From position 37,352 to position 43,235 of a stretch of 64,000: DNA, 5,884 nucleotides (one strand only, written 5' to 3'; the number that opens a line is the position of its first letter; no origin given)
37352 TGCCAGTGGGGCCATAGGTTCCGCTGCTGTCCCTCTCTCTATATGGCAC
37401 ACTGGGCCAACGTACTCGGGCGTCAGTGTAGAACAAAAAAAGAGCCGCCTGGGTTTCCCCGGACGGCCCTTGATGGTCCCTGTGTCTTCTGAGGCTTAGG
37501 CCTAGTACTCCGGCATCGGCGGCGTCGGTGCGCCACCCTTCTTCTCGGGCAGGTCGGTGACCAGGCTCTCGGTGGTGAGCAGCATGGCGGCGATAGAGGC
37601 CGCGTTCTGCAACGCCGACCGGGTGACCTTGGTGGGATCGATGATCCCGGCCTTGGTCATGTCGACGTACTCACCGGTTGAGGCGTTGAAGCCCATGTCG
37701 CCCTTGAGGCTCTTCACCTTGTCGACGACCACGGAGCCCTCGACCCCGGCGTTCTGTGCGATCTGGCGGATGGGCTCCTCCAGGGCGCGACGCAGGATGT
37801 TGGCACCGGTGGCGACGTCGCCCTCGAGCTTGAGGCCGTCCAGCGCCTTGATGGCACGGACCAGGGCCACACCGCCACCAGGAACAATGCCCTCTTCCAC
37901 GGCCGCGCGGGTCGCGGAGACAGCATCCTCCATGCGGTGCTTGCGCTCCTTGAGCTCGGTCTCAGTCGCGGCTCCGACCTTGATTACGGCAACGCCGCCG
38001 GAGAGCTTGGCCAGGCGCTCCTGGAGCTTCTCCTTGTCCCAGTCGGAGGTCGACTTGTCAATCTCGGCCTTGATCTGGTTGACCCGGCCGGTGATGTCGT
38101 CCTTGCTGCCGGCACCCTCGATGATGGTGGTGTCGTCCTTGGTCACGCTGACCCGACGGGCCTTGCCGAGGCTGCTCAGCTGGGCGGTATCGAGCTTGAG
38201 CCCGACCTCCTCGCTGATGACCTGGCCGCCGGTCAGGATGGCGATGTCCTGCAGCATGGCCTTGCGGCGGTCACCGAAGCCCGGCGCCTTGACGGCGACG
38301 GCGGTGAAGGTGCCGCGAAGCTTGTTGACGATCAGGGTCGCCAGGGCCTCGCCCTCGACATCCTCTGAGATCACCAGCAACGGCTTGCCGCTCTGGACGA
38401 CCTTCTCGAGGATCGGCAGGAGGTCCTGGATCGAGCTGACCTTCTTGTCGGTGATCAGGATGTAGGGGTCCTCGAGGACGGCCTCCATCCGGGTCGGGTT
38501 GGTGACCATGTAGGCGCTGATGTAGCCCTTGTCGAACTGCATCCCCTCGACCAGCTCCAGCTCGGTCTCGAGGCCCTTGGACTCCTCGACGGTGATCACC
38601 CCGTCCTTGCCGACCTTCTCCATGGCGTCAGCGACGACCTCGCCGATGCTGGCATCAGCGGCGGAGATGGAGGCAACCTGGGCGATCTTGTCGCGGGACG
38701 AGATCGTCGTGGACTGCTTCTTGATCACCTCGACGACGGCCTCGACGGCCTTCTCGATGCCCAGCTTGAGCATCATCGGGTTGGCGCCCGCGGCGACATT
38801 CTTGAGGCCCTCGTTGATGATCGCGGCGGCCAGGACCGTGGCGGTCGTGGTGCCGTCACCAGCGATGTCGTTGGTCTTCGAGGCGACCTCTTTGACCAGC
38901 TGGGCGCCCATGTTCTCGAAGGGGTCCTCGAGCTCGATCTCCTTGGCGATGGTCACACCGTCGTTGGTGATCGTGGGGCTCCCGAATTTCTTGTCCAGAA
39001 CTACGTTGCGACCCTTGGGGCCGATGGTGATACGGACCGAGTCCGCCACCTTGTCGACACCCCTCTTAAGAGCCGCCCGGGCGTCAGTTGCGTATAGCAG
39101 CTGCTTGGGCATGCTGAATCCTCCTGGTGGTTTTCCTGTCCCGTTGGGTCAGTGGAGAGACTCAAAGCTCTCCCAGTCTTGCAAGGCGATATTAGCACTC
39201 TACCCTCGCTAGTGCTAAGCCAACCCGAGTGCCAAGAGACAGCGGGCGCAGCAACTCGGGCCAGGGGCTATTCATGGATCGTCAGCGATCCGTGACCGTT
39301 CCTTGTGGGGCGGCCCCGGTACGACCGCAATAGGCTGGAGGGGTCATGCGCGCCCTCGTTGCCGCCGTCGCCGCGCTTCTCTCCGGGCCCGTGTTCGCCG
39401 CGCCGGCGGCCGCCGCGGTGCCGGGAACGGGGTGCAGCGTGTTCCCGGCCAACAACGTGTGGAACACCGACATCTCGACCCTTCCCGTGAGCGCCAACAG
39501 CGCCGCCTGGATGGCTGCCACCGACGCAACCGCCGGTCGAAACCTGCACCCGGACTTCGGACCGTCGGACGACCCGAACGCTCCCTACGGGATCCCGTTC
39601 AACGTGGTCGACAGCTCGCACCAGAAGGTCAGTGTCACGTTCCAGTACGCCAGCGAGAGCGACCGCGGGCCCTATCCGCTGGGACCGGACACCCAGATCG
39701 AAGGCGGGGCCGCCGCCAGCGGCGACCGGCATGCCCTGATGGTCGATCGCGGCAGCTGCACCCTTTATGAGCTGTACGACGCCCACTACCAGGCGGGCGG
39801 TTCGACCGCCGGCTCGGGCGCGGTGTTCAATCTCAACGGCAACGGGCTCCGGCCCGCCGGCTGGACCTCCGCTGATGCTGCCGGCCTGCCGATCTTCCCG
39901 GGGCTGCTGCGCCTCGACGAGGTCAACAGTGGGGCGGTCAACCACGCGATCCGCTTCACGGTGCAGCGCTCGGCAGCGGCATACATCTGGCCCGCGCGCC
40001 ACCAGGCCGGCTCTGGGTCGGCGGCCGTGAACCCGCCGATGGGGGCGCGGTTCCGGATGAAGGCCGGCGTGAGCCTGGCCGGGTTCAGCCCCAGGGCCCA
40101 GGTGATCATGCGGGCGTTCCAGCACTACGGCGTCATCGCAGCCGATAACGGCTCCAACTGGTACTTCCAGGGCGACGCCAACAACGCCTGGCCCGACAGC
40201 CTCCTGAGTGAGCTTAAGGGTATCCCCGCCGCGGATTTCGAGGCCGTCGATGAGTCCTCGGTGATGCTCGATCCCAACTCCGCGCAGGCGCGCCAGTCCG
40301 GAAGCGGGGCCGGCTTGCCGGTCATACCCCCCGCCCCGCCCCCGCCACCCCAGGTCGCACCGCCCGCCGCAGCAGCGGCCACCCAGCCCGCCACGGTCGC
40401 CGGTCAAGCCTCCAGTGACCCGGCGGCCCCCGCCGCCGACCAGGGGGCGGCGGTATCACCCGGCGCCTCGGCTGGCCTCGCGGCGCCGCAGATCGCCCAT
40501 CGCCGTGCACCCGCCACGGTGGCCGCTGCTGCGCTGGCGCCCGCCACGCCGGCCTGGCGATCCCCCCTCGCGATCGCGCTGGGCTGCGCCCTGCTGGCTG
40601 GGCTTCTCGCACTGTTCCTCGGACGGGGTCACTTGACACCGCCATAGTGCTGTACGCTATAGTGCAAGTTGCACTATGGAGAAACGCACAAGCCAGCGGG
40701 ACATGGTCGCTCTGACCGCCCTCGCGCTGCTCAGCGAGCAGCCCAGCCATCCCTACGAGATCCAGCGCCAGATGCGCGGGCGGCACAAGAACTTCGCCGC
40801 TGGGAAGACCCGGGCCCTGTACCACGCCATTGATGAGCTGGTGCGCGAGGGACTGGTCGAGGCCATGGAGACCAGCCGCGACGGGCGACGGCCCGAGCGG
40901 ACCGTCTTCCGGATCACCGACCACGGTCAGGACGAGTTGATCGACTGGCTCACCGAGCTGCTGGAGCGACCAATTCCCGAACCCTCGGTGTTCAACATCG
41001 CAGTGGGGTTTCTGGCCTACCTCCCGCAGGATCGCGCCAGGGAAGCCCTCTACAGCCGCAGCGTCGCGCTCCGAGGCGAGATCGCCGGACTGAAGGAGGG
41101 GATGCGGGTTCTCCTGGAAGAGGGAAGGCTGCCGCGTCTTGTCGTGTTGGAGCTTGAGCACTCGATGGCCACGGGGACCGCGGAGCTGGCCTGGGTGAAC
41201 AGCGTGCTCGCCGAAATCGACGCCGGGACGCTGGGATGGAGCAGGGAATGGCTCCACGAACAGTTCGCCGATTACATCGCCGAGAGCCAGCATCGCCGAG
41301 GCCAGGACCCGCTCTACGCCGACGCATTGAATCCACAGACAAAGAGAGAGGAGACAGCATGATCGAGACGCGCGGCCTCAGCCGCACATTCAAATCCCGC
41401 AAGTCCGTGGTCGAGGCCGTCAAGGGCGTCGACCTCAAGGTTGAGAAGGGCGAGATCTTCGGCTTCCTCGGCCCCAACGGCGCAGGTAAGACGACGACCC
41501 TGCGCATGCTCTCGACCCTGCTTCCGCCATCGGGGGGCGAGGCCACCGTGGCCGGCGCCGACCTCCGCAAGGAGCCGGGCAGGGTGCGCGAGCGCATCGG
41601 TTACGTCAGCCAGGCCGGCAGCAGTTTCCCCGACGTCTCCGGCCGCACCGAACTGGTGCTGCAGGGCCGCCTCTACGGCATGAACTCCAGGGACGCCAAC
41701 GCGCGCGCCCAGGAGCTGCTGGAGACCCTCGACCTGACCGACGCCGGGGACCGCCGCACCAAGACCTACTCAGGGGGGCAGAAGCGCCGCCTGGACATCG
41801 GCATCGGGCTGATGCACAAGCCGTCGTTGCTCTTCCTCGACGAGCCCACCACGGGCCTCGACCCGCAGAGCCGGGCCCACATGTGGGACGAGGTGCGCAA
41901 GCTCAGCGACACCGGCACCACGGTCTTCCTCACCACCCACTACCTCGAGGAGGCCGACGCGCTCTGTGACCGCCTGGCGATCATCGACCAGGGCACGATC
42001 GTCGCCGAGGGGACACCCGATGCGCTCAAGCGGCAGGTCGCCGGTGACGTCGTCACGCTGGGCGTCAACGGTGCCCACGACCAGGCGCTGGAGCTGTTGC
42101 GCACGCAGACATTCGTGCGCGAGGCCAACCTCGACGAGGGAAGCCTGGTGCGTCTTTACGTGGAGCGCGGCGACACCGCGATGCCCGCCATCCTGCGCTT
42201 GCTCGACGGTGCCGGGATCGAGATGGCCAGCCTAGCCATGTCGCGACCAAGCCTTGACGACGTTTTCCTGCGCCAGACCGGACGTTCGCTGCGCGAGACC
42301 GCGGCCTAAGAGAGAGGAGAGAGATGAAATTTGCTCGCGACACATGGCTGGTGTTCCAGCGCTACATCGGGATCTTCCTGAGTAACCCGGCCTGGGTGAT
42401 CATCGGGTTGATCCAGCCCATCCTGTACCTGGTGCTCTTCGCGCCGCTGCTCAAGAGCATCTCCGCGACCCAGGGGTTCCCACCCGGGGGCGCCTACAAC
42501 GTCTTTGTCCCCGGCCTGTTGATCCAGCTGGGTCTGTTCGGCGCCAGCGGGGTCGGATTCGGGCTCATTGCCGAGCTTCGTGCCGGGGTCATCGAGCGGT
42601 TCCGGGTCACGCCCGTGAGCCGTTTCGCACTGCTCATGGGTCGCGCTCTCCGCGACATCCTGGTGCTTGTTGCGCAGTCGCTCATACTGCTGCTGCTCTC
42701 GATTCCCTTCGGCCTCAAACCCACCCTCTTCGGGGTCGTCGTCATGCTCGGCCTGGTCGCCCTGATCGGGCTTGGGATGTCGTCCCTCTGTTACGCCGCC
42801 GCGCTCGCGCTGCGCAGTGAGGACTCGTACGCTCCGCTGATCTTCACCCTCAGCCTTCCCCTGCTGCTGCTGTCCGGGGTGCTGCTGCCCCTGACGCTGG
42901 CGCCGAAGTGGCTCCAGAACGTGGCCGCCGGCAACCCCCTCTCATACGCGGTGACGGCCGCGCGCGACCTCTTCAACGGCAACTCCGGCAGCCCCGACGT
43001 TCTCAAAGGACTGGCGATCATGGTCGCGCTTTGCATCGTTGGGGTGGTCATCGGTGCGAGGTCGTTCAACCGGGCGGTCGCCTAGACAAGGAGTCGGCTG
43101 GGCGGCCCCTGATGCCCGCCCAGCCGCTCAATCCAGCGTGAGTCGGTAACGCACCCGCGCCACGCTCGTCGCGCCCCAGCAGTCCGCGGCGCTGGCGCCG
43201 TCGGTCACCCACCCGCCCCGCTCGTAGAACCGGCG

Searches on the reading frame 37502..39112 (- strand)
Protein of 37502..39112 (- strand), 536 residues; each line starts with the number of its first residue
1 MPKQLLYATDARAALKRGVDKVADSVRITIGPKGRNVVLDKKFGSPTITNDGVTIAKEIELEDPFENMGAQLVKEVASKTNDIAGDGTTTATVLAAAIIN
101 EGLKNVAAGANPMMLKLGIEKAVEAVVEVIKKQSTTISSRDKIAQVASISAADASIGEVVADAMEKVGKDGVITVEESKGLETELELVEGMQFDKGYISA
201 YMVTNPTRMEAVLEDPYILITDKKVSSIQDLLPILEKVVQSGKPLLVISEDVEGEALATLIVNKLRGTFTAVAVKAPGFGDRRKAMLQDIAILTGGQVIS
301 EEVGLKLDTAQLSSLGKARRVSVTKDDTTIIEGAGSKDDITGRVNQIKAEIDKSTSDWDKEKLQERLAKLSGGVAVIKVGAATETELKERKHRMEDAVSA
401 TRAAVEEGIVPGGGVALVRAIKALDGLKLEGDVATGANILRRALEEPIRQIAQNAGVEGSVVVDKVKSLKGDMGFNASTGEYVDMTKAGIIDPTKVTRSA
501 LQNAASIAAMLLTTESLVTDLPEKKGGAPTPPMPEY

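Call 33: search_protein_families(library=pfam, proteins=[window:37502-39112:-], max_evalue=0.0001)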
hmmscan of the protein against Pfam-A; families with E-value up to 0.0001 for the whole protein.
window:37502-39112:- (536 aa): 1 family
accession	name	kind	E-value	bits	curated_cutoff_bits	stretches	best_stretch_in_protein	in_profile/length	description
PF00118.29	Cpn60_TCP1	-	2e-80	271.3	34.3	1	22-519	1-487/490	TCP-1/cpn60 chaperonin family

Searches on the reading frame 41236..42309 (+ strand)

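Call 33: search_protein_families(library=pfam, proteins=[window:41236-42309:+], max_evalue=0.0001)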
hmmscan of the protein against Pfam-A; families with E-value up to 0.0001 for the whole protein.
window:41236-42309:+ (357 aa): 4 families
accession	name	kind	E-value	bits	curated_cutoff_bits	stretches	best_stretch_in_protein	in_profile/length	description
PF00005.33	ABC_tran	-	2.3e-31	109.7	25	1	63-206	2-137/137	ABC transporter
PF13304.12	AAA_21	-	1.4e-11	45.5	27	1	161-235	221-298/304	AAA domain, putative AbiEii toxin, Type IV TA system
PF13732.12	DrrA1-3_C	-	2.7e-11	44.5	27.4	1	259-347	1-80/81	ATP-binding protein DrrA1-3-like, C-terminal domain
PF13175.12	AAA_15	-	2e-05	24.9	32.1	0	195-235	328-369/374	AAA ATPase domain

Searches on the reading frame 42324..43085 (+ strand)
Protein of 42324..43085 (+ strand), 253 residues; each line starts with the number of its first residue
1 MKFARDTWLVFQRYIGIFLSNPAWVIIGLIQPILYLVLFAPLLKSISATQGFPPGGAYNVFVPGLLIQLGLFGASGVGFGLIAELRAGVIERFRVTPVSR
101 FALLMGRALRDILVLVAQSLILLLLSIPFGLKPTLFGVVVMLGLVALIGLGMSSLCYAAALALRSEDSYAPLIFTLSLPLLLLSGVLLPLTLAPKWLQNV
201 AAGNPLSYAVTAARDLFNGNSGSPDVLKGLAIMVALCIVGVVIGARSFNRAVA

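Call 33: search_protein_families(library=pfam, proteins=[window:42324-43085:+], max_evalue=0.0001)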
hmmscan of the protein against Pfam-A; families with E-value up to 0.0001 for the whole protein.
window:42324-43085:+ (253 aa): 2 families
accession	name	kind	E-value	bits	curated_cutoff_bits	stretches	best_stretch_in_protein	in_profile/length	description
PF01061.29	ABC2_membrane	-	3.5e-25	89.2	26.9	1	7-216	3-209/211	ABC-2 type transporter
PF12698.13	ABC2_membrane_3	-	3.2e-17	63.1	31.6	1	56-245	159-346/347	ABC-2 family transporter protein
